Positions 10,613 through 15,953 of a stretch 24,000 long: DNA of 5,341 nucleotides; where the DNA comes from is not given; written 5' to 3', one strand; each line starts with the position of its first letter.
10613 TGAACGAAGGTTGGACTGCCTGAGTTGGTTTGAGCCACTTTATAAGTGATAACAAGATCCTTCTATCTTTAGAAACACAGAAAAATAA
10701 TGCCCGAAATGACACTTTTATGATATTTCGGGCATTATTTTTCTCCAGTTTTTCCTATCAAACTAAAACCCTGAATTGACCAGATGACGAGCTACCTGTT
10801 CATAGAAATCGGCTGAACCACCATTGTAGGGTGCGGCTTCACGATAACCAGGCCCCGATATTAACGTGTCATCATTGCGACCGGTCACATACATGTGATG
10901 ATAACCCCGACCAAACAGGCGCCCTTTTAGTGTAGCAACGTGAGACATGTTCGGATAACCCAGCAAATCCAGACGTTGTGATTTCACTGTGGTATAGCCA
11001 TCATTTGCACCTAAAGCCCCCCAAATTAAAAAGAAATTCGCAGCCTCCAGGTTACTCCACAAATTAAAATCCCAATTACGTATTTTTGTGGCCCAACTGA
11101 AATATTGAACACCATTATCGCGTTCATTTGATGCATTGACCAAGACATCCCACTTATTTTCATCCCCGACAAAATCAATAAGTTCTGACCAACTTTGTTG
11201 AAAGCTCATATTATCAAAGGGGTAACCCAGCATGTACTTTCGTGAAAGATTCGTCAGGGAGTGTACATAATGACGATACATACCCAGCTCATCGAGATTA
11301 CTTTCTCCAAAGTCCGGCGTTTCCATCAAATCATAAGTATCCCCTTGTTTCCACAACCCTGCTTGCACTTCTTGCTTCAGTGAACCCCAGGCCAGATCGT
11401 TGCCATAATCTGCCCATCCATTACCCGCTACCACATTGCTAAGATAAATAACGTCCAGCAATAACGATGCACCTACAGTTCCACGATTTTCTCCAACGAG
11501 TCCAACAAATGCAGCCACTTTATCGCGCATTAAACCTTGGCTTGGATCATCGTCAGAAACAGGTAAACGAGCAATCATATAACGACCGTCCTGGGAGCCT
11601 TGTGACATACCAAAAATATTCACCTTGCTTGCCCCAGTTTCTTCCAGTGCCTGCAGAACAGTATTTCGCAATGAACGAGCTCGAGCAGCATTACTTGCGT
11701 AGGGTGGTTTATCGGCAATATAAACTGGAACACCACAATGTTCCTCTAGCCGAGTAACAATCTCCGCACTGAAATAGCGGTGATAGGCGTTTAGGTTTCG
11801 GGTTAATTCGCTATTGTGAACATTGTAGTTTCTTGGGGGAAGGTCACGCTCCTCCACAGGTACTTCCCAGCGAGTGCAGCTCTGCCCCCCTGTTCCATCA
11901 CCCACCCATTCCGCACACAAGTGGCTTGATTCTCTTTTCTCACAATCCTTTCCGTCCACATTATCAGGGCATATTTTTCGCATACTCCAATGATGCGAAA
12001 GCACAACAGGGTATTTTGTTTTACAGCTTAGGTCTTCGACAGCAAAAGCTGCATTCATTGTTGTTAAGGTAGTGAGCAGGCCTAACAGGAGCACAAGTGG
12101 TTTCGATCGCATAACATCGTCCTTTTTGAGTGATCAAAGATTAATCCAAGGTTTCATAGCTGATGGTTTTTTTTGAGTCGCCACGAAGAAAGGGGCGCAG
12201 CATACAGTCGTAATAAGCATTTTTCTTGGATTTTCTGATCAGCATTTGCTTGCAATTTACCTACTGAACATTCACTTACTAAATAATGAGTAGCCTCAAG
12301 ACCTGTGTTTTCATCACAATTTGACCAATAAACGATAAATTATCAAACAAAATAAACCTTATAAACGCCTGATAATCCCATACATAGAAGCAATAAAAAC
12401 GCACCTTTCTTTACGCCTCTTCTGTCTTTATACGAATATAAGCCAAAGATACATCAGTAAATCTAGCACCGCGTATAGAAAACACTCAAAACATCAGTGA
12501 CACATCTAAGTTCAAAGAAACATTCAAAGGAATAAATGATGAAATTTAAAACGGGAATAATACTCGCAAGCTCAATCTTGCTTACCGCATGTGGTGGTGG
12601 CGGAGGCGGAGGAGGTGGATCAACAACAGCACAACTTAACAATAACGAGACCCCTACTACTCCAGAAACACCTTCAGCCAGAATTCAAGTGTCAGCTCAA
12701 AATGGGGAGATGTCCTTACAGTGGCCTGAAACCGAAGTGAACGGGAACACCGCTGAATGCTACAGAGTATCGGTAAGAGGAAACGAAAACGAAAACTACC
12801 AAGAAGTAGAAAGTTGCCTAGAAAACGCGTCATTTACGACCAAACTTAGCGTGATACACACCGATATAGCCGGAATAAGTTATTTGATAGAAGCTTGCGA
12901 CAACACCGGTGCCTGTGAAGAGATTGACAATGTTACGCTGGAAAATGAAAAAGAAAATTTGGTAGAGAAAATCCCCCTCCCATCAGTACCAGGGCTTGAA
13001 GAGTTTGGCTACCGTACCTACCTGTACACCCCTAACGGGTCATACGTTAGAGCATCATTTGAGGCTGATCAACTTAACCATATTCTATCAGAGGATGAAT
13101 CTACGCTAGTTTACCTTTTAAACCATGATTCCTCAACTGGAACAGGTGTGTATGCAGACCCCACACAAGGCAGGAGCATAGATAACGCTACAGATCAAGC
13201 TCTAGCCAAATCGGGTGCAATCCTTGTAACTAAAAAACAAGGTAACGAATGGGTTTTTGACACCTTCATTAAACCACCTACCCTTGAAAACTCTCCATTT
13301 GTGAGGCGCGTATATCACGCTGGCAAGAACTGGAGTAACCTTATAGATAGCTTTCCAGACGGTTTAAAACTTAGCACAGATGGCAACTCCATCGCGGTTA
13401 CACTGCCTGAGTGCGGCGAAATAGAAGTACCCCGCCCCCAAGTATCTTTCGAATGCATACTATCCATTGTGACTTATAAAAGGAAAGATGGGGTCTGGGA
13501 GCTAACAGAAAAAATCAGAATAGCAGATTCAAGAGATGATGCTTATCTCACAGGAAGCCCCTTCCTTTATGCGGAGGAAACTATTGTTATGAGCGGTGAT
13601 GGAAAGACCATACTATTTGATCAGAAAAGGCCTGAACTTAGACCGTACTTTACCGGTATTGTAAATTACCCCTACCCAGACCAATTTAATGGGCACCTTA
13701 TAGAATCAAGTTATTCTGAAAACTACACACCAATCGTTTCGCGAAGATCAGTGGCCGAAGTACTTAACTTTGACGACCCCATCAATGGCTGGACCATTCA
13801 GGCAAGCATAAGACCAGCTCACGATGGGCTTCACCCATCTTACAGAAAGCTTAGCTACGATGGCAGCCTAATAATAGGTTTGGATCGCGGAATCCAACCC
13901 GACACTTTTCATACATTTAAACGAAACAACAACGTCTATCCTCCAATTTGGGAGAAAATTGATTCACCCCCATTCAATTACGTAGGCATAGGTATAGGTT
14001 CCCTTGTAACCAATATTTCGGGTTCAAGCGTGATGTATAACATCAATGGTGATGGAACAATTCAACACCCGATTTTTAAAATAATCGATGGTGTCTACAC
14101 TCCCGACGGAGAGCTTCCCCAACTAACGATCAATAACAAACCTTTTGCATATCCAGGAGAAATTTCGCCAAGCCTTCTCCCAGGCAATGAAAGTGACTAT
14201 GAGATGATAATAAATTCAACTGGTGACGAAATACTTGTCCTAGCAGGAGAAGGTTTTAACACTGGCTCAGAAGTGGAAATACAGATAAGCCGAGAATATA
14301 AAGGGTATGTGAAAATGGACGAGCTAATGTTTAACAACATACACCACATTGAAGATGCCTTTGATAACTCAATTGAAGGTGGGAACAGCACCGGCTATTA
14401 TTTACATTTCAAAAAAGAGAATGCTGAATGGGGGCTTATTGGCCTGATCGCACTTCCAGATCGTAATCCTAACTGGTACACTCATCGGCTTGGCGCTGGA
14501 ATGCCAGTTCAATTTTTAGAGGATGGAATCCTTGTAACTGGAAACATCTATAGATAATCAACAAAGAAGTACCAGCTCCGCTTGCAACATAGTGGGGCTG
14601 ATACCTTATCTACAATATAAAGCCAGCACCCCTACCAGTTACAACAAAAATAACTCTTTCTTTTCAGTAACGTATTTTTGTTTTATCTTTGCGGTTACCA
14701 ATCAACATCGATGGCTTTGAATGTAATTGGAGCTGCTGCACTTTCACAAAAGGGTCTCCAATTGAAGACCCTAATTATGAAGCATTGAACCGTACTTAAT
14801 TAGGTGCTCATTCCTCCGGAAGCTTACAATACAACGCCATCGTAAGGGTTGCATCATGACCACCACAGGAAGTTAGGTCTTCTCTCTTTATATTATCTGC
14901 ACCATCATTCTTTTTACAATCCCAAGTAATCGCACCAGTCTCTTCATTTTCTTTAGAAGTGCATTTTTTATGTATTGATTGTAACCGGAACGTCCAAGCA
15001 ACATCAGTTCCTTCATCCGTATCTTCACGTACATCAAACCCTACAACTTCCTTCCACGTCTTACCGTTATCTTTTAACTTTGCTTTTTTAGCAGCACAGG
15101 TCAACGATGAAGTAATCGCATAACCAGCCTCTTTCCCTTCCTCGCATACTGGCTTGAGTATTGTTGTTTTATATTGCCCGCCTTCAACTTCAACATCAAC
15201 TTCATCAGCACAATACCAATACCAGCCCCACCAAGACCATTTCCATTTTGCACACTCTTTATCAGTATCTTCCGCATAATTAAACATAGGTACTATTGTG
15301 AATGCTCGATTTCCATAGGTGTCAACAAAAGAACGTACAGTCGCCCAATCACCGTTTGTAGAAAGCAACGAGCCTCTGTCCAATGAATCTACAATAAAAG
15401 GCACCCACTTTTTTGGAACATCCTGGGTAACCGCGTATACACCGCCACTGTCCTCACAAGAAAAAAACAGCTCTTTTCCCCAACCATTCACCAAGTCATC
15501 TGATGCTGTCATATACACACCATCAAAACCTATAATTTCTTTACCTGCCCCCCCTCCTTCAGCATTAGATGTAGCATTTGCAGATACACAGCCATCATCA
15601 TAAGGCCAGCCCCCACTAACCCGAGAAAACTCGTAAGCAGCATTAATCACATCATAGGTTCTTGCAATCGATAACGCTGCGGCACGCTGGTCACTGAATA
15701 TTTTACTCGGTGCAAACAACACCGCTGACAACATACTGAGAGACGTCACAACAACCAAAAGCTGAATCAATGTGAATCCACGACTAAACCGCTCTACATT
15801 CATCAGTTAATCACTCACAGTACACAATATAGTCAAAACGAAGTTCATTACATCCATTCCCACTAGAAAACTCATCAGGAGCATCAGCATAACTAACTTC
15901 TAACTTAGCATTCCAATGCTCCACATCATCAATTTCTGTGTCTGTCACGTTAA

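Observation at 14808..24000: Compact type IV filament machine with mosaic T4b / T4a / T2SS features that fits no described class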

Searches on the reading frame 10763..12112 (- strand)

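Call 6: search_protein_families(library=pfam, proteins=[window:10763-12112:-], max_evalue=0.001)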
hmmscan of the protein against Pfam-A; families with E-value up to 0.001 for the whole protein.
window:10763-12112:- (449 aa): 1 family
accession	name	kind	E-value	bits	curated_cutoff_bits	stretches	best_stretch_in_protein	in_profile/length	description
PF01674.24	Lipase_2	-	1.6e-05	25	20.3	1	146-213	59-127/219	Lipase (class 2)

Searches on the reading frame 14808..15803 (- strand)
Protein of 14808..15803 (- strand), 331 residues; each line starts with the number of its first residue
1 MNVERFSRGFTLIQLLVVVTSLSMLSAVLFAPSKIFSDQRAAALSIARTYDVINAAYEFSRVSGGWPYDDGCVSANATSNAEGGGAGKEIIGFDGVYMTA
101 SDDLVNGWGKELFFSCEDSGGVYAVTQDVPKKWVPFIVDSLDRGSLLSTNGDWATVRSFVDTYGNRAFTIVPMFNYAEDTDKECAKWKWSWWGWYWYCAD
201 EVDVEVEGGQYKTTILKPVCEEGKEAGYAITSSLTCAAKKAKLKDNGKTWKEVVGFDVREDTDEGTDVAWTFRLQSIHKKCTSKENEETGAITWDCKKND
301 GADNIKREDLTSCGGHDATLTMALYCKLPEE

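Call 3: search_protein_families(library=pfam, proteins=[window:14808-15803:-], max_evalue=0.1)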
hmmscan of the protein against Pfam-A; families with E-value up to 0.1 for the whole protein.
window:14808-15803:- (331 aa): 0 families

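Call 4: search_protein_families(library=ncbifam, proteins=[window:14808-15803:-], max_evalue=0.1)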
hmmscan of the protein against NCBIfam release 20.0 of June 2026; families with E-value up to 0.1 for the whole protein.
window:14808-15803:- (331 aa): 4 families
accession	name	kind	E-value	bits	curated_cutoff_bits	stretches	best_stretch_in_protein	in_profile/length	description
TIGR01710.1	typeII_sec_gspG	equivalog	0.0012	18.9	88.85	1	8-62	1-54/134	type II secretion system major pseudopilin GspG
NF041899.1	pec_ly_PelN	equivalog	0.0038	16.1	740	1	31-102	220-289/437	pectate lyase PelN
NF007862.0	PRK10574.1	equivalog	0.008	16.3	138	1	7-30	4-27/145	prepilin peptidase-dependent pilin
NF041775.1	typeIV_PilA_Myxo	equivalog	0.076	13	400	0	3-30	3-33/214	type IV pilin protein PilA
